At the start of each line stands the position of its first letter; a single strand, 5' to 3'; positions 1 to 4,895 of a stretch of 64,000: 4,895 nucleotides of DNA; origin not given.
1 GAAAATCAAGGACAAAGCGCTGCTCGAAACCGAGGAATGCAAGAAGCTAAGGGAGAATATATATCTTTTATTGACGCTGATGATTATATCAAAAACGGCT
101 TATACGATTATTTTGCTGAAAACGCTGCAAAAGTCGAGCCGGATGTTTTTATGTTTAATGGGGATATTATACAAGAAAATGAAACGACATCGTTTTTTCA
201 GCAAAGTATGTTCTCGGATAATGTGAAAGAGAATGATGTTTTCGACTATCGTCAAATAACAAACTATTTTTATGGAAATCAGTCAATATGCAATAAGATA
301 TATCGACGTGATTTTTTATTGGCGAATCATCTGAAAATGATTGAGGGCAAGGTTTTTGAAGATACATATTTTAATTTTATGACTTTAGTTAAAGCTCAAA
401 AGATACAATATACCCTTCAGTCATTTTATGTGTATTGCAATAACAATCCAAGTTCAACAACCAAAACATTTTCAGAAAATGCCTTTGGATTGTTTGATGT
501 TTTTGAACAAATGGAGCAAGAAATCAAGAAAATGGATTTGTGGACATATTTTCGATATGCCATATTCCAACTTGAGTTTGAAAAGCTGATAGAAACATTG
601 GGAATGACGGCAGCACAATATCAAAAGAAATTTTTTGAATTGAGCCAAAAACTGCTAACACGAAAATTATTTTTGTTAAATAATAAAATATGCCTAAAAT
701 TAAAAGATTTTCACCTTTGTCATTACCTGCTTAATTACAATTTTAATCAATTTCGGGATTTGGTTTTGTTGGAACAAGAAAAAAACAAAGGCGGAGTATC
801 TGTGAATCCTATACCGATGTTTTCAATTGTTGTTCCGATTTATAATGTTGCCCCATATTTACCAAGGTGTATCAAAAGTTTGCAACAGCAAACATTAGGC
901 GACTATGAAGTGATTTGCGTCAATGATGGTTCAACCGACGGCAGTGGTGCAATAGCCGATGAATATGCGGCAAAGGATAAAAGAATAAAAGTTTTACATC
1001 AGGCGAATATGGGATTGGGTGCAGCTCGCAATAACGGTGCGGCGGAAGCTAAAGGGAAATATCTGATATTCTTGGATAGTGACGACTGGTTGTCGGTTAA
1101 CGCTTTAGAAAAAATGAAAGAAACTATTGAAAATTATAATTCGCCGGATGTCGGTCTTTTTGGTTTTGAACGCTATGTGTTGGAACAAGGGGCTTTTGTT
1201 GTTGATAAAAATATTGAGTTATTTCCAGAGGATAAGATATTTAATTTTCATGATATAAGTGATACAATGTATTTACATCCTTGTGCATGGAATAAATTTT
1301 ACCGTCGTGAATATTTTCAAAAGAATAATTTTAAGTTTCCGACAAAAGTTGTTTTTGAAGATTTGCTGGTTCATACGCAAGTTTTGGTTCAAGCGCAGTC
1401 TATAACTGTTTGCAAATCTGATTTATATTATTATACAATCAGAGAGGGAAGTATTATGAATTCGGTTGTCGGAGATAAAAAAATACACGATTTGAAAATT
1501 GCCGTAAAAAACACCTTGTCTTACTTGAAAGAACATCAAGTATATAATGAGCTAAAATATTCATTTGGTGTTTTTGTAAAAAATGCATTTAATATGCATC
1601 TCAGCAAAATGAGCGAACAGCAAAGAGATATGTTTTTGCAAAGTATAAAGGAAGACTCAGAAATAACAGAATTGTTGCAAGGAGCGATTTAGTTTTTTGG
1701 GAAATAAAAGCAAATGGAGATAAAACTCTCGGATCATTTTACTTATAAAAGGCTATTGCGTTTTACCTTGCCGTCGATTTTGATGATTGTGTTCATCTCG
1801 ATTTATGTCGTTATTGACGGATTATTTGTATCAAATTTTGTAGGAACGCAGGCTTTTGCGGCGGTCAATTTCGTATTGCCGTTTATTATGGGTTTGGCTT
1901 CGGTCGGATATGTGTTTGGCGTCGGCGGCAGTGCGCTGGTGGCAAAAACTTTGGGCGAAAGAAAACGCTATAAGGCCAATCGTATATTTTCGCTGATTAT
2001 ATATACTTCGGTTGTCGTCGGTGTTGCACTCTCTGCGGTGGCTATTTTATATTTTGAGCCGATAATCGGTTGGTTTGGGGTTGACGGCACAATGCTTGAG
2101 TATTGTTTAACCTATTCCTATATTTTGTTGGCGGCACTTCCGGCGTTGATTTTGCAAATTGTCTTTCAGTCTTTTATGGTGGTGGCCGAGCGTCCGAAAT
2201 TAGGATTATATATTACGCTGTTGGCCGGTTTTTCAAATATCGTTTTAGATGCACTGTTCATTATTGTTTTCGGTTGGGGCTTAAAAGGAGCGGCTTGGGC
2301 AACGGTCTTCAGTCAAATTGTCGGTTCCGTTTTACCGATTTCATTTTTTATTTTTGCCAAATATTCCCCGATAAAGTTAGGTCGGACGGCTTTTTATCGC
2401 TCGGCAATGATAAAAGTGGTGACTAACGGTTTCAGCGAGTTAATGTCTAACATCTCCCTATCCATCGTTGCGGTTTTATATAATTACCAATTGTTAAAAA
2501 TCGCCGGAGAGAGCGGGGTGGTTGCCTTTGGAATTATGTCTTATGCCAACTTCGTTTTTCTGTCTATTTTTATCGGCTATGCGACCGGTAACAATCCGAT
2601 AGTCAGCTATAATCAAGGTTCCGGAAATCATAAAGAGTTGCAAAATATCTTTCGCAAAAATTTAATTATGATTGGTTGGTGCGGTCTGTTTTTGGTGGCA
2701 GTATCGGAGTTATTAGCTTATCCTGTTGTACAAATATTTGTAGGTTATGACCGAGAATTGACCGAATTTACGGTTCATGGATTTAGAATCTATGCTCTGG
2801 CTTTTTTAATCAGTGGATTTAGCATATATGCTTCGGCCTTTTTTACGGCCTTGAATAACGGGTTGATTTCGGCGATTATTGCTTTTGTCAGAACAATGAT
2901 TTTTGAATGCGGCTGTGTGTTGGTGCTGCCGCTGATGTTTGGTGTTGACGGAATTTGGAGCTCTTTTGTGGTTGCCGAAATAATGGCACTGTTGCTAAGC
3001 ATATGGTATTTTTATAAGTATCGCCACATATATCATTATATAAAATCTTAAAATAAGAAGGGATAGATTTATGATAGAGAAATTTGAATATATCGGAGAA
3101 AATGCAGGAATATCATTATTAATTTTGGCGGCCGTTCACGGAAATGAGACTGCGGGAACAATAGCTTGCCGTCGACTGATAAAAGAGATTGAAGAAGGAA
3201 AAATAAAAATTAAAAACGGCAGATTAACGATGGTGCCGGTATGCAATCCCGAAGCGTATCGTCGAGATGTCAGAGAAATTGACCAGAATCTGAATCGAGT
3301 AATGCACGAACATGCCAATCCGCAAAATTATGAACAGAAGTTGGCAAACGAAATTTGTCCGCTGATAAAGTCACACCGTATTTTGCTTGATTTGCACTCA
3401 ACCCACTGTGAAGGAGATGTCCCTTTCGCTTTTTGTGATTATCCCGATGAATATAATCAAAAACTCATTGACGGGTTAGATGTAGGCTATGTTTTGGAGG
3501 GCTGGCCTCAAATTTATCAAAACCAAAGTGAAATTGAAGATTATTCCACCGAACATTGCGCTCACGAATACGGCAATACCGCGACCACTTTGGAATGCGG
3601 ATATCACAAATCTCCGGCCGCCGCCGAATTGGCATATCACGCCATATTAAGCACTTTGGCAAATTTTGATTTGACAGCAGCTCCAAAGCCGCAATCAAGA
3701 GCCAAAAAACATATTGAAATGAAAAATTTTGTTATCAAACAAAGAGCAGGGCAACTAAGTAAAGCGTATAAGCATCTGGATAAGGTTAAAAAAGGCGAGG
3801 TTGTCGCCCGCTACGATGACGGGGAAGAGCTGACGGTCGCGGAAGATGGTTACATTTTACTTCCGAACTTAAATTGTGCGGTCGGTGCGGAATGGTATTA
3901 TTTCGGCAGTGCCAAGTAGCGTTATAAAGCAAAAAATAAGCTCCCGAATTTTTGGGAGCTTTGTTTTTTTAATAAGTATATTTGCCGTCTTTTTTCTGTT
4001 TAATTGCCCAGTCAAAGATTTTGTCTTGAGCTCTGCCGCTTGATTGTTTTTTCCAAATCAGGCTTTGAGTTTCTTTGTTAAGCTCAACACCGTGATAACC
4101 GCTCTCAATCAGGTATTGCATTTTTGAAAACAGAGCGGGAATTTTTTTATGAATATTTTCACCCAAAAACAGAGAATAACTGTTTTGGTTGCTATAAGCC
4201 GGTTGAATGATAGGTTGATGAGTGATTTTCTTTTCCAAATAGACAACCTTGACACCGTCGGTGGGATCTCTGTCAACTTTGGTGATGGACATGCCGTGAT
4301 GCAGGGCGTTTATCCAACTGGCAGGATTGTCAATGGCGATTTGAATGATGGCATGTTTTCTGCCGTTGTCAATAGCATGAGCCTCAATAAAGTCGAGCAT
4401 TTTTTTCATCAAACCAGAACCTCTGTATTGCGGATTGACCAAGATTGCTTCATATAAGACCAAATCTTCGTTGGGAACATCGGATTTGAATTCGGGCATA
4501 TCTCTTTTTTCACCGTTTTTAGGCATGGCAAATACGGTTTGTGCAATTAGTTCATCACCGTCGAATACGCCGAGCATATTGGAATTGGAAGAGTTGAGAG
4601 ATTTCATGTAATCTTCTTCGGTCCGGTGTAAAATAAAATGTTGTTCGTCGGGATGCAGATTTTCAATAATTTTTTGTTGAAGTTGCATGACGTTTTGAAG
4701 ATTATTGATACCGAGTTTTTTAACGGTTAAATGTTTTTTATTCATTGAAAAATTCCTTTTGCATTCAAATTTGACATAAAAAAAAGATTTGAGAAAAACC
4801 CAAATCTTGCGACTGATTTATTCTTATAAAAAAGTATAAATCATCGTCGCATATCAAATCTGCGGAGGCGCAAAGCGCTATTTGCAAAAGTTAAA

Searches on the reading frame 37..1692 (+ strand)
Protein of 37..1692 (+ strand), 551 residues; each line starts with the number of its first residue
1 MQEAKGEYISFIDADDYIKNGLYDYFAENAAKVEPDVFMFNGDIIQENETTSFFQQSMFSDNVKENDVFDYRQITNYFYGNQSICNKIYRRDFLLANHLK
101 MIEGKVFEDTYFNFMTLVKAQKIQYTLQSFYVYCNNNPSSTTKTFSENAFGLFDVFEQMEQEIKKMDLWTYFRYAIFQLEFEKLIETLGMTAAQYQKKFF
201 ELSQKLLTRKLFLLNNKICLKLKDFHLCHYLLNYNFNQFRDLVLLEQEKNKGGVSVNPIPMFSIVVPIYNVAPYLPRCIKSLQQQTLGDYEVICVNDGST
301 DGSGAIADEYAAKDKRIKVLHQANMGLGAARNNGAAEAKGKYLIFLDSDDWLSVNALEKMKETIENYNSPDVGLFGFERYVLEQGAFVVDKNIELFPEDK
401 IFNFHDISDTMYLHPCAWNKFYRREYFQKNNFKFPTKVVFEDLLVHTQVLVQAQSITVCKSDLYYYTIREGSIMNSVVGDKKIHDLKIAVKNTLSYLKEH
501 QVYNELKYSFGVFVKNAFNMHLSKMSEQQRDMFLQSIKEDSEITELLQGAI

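Call 8: search_protein_families(library=pfam, proteins=[window:37-1692:+], max_evalue=0.001)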
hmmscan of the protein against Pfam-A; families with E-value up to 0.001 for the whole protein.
window:37-1692:+ (551 aa): 3 families
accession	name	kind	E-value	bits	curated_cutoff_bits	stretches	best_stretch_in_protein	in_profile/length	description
PF00535.33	Glycos_transf_2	-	3.2e-45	154.5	23.3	2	263-392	1-130/168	Glycosyl transferase family 2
PF10111.15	Glyco_tranf_2_2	-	9.6e-14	52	27.3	1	263-364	1-106/276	Glycosyltransferase like family 2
PF13641.12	Glyco_tranf_2_3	-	1.2e-09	39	27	1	260-408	1-132/230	Glycosyltransferase like family 2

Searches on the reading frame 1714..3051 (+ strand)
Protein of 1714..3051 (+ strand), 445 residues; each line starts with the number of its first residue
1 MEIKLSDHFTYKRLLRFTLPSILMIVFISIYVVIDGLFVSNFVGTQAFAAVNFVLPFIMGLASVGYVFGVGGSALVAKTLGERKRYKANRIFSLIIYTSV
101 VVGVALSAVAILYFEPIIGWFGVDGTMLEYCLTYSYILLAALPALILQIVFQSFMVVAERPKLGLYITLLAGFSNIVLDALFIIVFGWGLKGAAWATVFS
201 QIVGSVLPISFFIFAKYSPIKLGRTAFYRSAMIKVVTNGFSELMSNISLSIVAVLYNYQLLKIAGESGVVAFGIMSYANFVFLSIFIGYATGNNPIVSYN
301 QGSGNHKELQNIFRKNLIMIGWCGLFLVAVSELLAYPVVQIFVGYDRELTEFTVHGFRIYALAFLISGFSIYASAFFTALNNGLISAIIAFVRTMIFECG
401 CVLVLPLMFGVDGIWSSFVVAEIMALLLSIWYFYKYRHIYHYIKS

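Call 8: search_protein_families(library=pfam, proteins=[window:1714-3051:+], max_evalue=0.001)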
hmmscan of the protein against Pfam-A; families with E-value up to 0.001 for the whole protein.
window:1714-3051:+ (445 aa): 1 family
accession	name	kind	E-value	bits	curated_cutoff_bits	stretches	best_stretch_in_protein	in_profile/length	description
PF01554.23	MatE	-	1.3e-31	109.9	24.9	2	20-180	1-160/161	MatE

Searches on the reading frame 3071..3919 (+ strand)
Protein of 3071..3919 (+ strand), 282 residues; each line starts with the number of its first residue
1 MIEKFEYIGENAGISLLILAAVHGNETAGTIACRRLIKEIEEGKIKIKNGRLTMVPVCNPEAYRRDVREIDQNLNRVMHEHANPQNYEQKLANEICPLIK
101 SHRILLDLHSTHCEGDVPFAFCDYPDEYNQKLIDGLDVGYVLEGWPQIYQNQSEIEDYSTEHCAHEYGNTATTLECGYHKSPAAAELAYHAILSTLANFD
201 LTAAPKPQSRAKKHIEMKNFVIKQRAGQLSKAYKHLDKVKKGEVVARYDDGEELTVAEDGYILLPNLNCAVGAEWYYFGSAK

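Call 8: search_protein_families(library=pfam, proteins=[window:3071-3919:+], max_evalue=0.001)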
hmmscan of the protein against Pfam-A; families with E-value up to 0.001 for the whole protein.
window:3071-3919:+ (282 aa): 1 family
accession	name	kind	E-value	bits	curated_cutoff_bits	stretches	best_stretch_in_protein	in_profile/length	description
PF24827.1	AstE_AspA_cat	-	7.5e-23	81.5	25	1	13-170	2-170/192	Succinylglutamate desuccinylase/Aspartoacylase catalytic domain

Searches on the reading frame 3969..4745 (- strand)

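Call 8: search_protein_families(library=pfam, proteins=[window:3969-4745:-], max_evalue=0.001)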
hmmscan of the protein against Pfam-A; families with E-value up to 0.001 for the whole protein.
window:3969-4745:- (258 aa): 3 families
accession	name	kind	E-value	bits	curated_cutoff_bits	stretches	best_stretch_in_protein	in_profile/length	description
PF00583.31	Acetyltransf_1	-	1.5e-06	29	20.7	1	43-143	20-107/116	Acetyltransferase (GNAT) family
PF13527.13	Acetyltransf_9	-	0.00019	21.9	25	0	101-130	78-107/127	Acetyltransferase (GNAT) domain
PF13508.13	Acetyltransf_7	-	0.00078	20.2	27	0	96-129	30-58/84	Acetyltransferase (GNAT) domain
